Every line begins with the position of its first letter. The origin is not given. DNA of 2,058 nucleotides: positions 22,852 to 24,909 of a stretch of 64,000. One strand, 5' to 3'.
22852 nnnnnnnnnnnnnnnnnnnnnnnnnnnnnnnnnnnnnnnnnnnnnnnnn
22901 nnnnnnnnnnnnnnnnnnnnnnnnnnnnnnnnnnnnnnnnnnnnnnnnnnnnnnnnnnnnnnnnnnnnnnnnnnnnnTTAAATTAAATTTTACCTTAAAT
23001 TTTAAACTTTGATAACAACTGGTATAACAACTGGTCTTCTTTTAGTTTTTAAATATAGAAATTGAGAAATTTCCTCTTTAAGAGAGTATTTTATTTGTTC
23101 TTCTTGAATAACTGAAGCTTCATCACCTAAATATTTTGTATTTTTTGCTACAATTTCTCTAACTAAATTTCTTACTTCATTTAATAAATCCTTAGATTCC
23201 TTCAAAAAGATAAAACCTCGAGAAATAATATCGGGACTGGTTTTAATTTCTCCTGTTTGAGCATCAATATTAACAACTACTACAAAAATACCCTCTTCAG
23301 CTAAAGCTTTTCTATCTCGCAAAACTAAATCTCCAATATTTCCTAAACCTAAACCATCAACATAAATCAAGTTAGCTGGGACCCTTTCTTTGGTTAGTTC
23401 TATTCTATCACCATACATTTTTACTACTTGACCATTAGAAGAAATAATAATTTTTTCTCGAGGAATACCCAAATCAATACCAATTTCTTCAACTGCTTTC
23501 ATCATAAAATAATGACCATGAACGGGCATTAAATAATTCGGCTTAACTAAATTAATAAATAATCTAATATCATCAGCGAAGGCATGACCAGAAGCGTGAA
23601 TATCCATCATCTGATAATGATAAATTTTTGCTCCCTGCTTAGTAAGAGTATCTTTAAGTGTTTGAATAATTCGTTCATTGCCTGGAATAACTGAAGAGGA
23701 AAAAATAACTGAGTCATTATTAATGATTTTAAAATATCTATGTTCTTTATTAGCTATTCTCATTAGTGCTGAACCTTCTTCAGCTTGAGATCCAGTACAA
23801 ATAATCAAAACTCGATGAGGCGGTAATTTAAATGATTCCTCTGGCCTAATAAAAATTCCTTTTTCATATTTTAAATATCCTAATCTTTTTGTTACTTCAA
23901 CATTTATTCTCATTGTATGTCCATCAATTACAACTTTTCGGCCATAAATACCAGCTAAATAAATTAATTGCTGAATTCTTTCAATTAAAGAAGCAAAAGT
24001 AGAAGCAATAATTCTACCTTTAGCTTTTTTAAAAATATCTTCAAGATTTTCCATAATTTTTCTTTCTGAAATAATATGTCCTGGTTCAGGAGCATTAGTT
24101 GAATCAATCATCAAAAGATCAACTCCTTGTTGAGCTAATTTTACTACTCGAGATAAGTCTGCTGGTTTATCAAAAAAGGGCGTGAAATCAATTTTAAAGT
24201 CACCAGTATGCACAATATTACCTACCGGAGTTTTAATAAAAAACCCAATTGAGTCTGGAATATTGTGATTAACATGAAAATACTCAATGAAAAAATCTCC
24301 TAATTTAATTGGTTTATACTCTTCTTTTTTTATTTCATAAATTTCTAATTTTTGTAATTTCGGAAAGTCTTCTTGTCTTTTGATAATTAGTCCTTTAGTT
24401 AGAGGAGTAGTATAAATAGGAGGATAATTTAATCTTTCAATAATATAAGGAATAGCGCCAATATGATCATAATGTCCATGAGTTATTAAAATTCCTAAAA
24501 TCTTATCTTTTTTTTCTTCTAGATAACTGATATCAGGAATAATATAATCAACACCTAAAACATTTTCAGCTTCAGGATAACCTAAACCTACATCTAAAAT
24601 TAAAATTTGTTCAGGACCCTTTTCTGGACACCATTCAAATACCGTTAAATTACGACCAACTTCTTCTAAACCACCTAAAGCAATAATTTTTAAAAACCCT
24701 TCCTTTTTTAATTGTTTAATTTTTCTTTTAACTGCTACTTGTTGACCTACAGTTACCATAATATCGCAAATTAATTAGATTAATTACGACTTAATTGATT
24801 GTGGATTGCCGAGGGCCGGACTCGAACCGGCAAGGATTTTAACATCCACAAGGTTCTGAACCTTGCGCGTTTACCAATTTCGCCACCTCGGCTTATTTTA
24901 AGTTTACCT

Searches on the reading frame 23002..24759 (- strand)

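Call 68: search_protein_families(library=pfam, proteins=[window:23002-24759:-], max_evalue=0.00001)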
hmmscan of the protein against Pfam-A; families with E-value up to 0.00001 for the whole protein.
window:23002-24759:- (585 aa): 5 families
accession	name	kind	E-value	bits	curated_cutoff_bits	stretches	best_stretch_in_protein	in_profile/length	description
PF22505.1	RNase_J_b_CASP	-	7.9e-40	136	27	1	247-370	1-124/126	Ribonuclease J, beta-CASP domain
PF17770.6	RNase_J_C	-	2.5e-26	93.1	23.8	1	479-585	1-102/102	Ribonuclease J C-terminal domain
PF00753.33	Lactamase_B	-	6.9e-12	46.1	22.7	1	48-194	13-157/196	Metallo-beta-lactamase superfamily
PF12706.13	Lactamase_B_2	-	2.6e-10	40.7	27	1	84-221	28-165/200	Beta-lactamase superfamily domain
PF07521.17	RMMBL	-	7e-07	29.6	21.6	1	386-423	10-48/63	Zn-dependent metallo-hydrolase RNA specificity domain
